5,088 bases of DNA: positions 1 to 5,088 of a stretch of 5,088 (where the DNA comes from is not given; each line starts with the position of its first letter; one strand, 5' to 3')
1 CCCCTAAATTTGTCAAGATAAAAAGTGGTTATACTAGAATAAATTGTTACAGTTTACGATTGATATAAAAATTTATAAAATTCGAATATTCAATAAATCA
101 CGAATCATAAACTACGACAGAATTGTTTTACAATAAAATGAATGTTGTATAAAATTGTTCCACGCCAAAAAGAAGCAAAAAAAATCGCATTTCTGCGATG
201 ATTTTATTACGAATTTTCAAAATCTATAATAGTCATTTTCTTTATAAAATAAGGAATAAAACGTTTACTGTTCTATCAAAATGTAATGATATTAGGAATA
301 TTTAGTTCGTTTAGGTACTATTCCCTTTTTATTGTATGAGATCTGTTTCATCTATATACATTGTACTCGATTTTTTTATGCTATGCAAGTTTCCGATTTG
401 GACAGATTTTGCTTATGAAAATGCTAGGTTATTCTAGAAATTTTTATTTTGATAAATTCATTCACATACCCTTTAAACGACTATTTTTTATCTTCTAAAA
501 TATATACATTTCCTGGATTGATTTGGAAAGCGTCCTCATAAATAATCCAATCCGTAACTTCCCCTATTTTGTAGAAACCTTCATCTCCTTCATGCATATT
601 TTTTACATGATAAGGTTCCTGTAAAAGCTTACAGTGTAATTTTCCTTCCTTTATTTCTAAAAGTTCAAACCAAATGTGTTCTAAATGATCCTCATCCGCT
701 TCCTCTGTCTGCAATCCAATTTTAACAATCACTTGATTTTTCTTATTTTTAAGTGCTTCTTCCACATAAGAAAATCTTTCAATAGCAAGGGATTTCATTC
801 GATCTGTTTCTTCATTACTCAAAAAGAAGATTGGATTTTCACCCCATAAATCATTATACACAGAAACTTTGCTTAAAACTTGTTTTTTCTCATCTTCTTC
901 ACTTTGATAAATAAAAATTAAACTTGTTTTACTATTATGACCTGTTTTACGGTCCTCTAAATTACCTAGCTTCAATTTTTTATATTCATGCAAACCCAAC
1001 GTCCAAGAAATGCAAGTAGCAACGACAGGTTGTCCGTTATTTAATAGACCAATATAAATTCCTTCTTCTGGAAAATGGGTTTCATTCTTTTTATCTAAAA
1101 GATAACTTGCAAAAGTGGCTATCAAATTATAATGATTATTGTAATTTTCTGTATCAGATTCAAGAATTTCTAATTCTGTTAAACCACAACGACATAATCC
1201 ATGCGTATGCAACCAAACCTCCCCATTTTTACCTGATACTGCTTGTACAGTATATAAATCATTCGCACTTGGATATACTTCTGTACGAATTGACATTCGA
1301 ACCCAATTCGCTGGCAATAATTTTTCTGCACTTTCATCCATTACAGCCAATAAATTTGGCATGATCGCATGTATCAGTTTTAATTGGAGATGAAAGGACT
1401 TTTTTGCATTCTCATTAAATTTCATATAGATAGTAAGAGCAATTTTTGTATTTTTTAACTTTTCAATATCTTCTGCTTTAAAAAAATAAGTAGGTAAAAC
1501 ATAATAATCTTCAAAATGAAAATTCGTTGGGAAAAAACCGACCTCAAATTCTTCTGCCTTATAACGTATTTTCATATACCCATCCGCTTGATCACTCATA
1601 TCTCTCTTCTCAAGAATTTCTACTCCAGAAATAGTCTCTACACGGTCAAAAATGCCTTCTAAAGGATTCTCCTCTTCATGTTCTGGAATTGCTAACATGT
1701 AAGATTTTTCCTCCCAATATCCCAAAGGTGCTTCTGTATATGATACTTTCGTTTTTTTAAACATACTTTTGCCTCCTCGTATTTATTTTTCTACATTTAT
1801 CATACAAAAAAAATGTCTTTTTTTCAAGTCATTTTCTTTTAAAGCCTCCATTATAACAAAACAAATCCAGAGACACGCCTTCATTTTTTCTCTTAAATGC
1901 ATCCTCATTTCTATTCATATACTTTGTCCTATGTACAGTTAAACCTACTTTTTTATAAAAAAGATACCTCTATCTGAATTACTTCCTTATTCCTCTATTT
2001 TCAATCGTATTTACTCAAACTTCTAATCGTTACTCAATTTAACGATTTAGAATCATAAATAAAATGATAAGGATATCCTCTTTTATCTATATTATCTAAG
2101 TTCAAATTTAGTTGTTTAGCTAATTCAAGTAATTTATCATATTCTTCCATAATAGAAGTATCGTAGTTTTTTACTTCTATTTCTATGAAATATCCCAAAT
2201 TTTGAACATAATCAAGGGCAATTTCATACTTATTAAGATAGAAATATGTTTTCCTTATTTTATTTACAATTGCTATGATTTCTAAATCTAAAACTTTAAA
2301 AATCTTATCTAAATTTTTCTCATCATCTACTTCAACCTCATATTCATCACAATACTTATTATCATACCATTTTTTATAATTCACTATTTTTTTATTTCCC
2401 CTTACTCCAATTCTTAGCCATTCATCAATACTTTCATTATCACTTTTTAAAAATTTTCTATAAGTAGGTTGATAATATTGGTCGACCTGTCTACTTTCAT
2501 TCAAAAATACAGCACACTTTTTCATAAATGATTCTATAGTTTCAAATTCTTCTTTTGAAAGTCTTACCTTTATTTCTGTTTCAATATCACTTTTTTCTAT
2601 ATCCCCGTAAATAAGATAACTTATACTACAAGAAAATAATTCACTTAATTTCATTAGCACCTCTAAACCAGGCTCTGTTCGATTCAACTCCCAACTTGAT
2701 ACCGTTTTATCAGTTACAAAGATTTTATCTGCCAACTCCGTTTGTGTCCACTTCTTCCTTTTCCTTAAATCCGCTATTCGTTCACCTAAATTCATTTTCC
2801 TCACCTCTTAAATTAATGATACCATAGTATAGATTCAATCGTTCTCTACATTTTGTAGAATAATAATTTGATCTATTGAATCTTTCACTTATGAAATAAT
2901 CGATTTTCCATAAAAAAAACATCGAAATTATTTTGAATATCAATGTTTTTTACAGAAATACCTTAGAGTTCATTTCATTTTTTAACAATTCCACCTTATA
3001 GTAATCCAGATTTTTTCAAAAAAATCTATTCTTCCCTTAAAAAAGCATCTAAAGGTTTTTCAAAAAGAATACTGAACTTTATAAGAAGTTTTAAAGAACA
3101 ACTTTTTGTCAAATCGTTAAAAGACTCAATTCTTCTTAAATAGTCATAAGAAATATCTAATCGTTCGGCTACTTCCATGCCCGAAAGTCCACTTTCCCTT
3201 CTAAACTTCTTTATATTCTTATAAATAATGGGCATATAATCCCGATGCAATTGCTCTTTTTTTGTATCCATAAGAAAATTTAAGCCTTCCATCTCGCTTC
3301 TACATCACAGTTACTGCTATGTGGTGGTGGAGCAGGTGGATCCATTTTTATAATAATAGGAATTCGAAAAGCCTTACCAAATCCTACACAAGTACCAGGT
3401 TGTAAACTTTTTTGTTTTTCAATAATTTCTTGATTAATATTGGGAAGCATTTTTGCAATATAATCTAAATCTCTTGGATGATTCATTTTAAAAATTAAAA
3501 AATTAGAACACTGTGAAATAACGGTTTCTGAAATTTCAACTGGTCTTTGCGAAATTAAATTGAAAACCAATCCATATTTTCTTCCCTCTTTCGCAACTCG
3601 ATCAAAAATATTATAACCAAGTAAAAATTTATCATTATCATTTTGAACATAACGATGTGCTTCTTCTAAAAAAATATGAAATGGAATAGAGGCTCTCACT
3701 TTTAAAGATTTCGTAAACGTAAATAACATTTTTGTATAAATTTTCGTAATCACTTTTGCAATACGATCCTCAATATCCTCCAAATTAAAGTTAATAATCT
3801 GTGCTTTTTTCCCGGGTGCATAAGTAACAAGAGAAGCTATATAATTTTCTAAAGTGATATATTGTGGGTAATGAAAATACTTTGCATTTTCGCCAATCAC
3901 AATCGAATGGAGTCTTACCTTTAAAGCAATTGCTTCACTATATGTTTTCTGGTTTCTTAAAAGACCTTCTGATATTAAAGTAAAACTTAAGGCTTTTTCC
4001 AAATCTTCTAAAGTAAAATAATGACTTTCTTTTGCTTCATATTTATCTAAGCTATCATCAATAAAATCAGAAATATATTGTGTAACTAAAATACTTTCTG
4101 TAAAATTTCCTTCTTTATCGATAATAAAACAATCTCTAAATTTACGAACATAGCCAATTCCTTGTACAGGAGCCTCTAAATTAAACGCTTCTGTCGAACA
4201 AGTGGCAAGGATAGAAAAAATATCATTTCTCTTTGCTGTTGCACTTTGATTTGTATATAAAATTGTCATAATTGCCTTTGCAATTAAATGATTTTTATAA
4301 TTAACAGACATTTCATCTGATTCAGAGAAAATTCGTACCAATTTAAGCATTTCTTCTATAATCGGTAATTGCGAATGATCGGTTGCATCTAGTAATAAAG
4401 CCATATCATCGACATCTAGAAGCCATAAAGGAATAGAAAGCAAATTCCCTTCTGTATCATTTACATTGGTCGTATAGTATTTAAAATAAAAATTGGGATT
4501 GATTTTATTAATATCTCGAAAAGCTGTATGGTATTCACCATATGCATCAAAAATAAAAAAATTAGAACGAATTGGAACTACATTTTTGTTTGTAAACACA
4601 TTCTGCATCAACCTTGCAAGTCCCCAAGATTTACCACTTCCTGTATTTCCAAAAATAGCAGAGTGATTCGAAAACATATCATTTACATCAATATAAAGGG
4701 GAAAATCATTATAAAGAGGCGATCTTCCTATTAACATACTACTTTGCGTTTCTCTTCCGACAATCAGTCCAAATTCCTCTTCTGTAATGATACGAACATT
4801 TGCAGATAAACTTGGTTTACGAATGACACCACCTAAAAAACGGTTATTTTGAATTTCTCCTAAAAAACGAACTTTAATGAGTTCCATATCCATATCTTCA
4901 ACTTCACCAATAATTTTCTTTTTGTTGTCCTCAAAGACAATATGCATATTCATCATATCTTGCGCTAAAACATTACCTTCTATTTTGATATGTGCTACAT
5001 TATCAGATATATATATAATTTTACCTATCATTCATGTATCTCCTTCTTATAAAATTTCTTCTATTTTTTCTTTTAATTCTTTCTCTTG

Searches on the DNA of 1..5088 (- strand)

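Call 49: search_rna_families(source=window, threshold=gathering)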
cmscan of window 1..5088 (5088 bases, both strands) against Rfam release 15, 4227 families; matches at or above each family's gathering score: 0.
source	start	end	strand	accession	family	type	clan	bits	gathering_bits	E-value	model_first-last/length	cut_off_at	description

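Call 58: search_rna_families(source=L003, start=14400, end=15500, threshold=evalue, max_evalue=1)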
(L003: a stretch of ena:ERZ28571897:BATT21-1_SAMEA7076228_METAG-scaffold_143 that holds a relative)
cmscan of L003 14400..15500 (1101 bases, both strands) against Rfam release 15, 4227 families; matches with E-value up to 1: 2.
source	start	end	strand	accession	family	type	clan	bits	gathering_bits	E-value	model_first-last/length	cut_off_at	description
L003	15152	15194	+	RF00639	mir-515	Gene; miRNA;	CL00096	20.5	68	0.43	23-65/87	no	mir-515 microRNA precursor family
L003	15133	15214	+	RF00972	mir-651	Gene; miRNA;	-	19.9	106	0.58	1-86/86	no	mir-651 microRNA precursor family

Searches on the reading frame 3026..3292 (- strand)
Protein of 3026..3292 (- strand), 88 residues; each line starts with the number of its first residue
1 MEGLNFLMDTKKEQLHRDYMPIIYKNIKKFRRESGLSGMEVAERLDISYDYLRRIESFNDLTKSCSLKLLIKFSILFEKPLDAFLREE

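Call 4: search_protein_families(library=pfam, proteins=[window:3026-3292:-], max_evalue=0.1)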
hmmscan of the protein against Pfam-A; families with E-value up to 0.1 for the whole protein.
window:3026-3292:- (88 aa): 5 families
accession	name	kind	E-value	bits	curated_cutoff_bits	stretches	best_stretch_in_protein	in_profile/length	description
PF13560.12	HTH_31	-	0.00027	21.6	27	1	28-57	7-36/64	Helix-turn-helix domain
PF01381.28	HTH_3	-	0.00027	21.3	23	1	27-57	1-31/55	Helix-turn-helix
PF13413.12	HTH_25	-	0.0015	18.7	24.6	1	28-57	3-32/62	Helix-turn-helix domain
PF13384.12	HTH_23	-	0.035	14.4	24.6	1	31-55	14-37/50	Homeodomain-like domain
PF12844.13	HTH_19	-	0.045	14.1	30.2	1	25-57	2-34/64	Helix-turn-helix domain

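Call 5: search_protein_families(library=padloc, proteins=[window:3026-3292:-], max_evalue=0.1)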
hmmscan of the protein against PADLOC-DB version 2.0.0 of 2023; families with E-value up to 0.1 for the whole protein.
window:3026-3292:- (88 aa): 3 families
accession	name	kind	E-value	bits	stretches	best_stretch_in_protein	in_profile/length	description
PDLC02926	HTH_VI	-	5.3e-09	34.2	1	23-84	2-60/92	-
PDLC04025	PD-T4-10_B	-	0.019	12.6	1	9-48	130-169/244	-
PDLC04142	capH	-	0.028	13.5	1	20-60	4-42/103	capH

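Call 14: search_protein_families(library=ncbifam, proteins=[window:3026-3292:-], max_evalue=0.01)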
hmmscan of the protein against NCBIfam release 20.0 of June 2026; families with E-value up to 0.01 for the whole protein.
window:3026-3292:- (88 aa): 1 family
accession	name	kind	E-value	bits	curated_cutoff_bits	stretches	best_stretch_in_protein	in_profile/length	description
NF041951.1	phage_RstR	subfamily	0.0033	17.7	80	1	25-87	5-64/108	RstR family transcriptional repressor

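Call 23: find_homologous_proteins(query=window:3026-3292:-, max_evalue=0.001)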
Query window:3026-3292:- (88 aa): 187 proteins with E <= 0.001 among 188 candidates; the best 120 are listed.
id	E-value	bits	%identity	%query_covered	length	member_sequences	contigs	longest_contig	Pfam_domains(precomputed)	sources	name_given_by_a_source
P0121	6.9e-45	168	100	92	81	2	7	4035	-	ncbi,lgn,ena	-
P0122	2.5e-42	160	96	92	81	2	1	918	-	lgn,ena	-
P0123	7.3e-33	130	83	88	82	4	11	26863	-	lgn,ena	-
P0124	1.1e-31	126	83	88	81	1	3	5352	-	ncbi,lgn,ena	-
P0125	3.1e-31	125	91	78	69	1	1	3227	PF01381.29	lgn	-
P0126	2.3e-29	119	74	86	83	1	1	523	PF01381.29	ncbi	-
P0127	2.4e-29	119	74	91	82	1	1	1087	PF01381.29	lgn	-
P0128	8.1e-29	117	73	88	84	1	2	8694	PF01381.29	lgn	-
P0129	2.9e-28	116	79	83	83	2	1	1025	PF01381.29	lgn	-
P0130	5.4e-28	115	79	83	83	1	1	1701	PF01381.29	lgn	-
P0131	6.6e-28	114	78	83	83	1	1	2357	PF01381.29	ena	-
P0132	7.5e-28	114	78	83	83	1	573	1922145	PF01381.29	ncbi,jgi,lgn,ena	jgi:transcriptional regulator with XRE-family HTH domain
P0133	7.7e-28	114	78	83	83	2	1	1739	PF01381.29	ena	-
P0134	8.0e-28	114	77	84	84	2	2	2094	PF01381.29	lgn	-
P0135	8.1e-28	114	78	83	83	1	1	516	PF01381.29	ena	-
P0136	8.8e-28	114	78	83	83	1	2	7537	PF01381.29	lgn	-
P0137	9.7e-28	114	71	90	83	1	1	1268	PF01381.29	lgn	-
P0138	1.0e-27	114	74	88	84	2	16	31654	PF01381.29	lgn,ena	-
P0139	1.1e-27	114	63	99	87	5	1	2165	PF01381.29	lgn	-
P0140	1.2e-27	114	77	83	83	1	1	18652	PF01381.29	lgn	-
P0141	1.4e-27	113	78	83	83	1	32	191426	PF01381.29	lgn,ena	-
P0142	1.4e-27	113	78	83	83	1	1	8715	PF01381.29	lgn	-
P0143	1.5e-27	113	75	83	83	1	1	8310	PF01381.29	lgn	-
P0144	1.5e-27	113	74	88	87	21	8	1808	PF01381.29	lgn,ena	-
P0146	1.7e-27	113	77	83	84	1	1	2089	PF01381.29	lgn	-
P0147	1.8e-27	113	74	88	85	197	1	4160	PF01381.29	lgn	-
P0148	2.2e-27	113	77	83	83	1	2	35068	PF01381.29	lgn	-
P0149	2.4e-27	113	72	90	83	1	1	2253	PF01381.29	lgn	-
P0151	2.8e-27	112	68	91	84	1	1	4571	PF01381.29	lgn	-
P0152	2.8e-27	112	75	86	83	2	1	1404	PF01381.29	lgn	-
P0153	2.8e-27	112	77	83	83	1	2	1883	PF01381.29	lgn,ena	-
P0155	5.6e-27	111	74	86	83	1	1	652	PF01381.29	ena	-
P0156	6.0e-27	111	74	86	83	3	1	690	PF01381.29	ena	-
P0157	6.1e-27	111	77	83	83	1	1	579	PF01381.29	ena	-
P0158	6.8e-27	111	74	84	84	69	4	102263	PF01381.29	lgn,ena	-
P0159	7.0e-27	111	77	83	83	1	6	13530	PF01381.29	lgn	-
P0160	7.2e-27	111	77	83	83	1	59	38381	PF01381.29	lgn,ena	-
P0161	8.6e-27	111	77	83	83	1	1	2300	PF01381.29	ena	-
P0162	8.7e-27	111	75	86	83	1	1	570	PF01381.29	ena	-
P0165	1.0e-26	111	77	83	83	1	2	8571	PF01381.29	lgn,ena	-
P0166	1.1e-26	110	72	86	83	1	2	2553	PF01381.29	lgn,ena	-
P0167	1.1e-26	110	77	83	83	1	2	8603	PF01381.29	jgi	-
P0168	1.2e-26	110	72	90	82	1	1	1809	PF01381.29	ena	-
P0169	1.4e-26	110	71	83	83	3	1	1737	PF01381.29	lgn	-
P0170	1.4e-26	110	74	83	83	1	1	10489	PF01381.29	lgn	-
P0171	1.5e-26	110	75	83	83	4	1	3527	PF01381.29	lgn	-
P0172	1.6e-26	110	77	83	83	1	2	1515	PF01381.29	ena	-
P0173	1.6e-26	110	77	83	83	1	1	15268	PF01381.29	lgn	-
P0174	1.8e-26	110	69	85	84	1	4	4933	PF01381.29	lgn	-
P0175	1.8e-26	110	74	86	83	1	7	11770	PF01381.29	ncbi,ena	-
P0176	1.9e-26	110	69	85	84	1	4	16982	PF01381.29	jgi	-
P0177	1.9e-26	110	74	83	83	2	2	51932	PF01381.29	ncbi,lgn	-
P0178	2.2e-26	110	74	84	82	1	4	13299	PF01381.29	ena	-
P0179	2.4e-26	109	72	90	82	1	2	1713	PF01381.29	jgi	-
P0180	2.5e-26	109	68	90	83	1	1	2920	PF01381.29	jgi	-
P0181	2.6e-26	109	71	86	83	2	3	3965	PF01381.29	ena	-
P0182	3.1e-26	109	69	85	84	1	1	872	PF01381.29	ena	-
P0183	3.5e-26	109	73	85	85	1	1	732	PF13413.13,PF01381.29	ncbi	-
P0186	4.6e-26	109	68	90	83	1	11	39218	PF01381.29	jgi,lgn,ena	-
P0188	4.9e-26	108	75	83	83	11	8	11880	PF01381.29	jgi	-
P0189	5.3e-26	108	71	86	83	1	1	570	PF01381.29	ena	-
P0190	5.4e-26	108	72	86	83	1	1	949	PF01381.29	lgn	-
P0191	6.2e-26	108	71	86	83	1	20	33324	PF01381.29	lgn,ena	-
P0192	6.5e-26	108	76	81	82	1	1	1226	PF01381.29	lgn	-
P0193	7.4e-26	108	69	85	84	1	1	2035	PF01381.29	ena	-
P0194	8.7e-26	108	68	86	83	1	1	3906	PF01381.29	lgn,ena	-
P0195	8.7e-26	108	72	84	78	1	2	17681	PF01381.29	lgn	-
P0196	9.2e-26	108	71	88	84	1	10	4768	PF01381.29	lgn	-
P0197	1.0e-25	107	69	82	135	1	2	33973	PF01381.29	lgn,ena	-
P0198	1.1e-25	107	75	81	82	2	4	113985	PF01381.29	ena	-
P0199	1.2e-25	107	66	91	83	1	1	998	PF01381.29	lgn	-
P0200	1.3e-25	107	68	90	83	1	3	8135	PF01381.29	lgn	-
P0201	1.3e-25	107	72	86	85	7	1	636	PF01381.29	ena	-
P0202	1.3e-25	107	69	92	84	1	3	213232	PF01381.29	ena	-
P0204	1.5e-25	107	67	90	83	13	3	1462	PF01381.29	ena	-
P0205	1.5e-25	107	70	91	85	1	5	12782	PF01381.29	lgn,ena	-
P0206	1.6e-25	107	70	86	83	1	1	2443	PF01381.29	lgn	-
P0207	1.6e-25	107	71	88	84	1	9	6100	PF01381.29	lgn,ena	-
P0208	1.6e-25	107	70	86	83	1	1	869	PF01381.29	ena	-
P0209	1.9e-25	107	69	92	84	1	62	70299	PF01381.29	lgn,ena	-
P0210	2.0e-25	106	67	90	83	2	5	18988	PF01381.29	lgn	-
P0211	2.1e-25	106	71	88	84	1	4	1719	PF01381.29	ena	-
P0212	2.1e-25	106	68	86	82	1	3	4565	PF01381.29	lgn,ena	-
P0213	2.2e-25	106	71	86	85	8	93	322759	PF01381.29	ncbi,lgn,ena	ncbi:MAG: helix-turn-helix transcriptional regulator [Clostridia bacterium]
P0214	3.1e-25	106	67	90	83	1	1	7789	PF01381.29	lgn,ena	-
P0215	3.2e-25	106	73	83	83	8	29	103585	PF01381.29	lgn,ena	-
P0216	3.6e-25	106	65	97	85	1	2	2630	PF01381.29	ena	-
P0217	4.2e-25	105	68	86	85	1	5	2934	PF01381.29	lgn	-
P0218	4.3e-25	105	74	83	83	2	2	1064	PF01381.29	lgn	-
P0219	4.4e-25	105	71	85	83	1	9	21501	PF01381.29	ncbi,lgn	-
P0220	4.4e-25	105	66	90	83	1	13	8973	PF01381.29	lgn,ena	-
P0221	4.4e-25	105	68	86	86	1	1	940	PF01381.29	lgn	-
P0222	4.7e-25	105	72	86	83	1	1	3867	PF01381.29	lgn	-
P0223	4.7e-25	105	72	86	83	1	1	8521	PF01381.29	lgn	-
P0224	4.8e-25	105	71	88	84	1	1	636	PF01381.29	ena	-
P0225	4.9e-25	105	72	86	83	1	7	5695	PF01381.29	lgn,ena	-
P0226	4.9e-25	105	72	86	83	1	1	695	PF01381.29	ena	-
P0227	5.0e-25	105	70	83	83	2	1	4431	PF01381.29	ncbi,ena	-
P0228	5.1e-25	105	72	86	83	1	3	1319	PF01381.29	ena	-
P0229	5.4e-25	105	72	86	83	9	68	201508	PF01381.29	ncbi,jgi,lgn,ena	jgi:transcriptional regulator with XRE-family HTH domain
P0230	5.4e-25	105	72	86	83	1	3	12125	PF01381.29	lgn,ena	-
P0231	5.4e-25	105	72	86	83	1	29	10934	PF01381.29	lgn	-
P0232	5.6e-25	105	70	88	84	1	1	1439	PF01381.29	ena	-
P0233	5.7e-25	105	70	84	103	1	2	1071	PF01381.29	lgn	-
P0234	5.7e-25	105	72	86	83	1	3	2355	PF01381.29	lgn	-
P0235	6.2e-25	105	72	86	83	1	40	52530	PF01381.29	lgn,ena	-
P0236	6.3e-25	105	70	88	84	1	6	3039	PF01381.29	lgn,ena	-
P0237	6.6e-25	105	72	86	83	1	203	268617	PF01381.29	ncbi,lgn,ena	-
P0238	6.7e-25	105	71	85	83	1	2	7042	PF01381.29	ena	-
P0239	6.7e-25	105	73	85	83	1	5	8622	PF01381.29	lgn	-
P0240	7.0e-25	105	73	85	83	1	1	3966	PF01381.29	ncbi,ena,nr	ncbi:MAG: helix-turn-helix transcriptional regulator [Clostridia bacterium]|nr:helix-turn-helix tran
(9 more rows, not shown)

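Call 25: find_encoding_contigs(protein=P0132, flank=5000, max_places=4)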
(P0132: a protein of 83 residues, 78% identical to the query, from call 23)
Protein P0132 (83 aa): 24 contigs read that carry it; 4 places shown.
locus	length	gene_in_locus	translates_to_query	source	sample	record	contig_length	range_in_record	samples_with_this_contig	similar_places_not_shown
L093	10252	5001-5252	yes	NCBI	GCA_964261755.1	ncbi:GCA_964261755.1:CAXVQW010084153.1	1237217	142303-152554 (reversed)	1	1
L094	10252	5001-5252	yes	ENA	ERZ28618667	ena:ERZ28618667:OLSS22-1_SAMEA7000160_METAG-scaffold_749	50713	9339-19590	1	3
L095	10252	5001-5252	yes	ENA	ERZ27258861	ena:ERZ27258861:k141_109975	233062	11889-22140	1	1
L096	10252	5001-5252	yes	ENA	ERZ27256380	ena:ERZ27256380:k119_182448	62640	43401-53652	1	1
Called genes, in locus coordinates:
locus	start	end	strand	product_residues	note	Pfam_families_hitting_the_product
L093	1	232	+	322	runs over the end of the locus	-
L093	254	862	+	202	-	-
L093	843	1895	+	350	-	PF01370:Epimerase, PF02719:Polysacc_synt_2, PF04321:RmlD_sub_bind, PF08659:KR (weak), PF01073:3Beta_HSD, PF07993:NAD_binding_4 (weak), PF16363:GDP_Man_Dehyd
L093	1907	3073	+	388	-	PF03721:UDPG_MGDP_dh_N, PF00984:UDPG_MGDP_dh, PF03720:UDPG_MGDP_dh_C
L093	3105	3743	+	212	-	PF00300:His_Phos_1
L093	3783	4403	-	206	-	PF00072:Response_reg (weak)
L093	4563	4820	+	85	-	PF01381:HTH_3, PF12844:HTH_19 (weak), PF13560:HTH_31 (weak)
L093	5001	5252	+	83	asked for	PF01381:HTH_3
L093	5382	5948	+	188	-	-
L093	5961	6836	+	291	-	PF00126:HTH_1, PF03466:LysR_substrate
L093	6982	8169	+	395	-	PF04055:Radical_SAM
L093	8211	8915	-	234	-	-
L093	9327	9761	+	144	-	-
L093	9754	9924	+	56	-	-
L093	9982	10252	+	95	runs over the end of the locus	-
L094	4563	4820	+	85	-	PF01381:HTH_3, PF12844:HTH_19 (weak), PF13560:HTH_31 (weak)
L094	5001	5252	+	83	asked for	PF01381:HTH_3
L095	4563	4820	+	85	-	PF01381:HTH_3, PF12844:HTH_19 (weak), PF13560:HTH_31 (weak)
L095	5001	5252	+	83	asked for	PF01381:HTH_3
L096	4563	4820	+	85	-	PF01381:HTH_3, PF12844:HTH_19 (weak), PF13560:HTH_31 (weak)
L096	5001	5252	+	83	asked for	PF01381:HTH_3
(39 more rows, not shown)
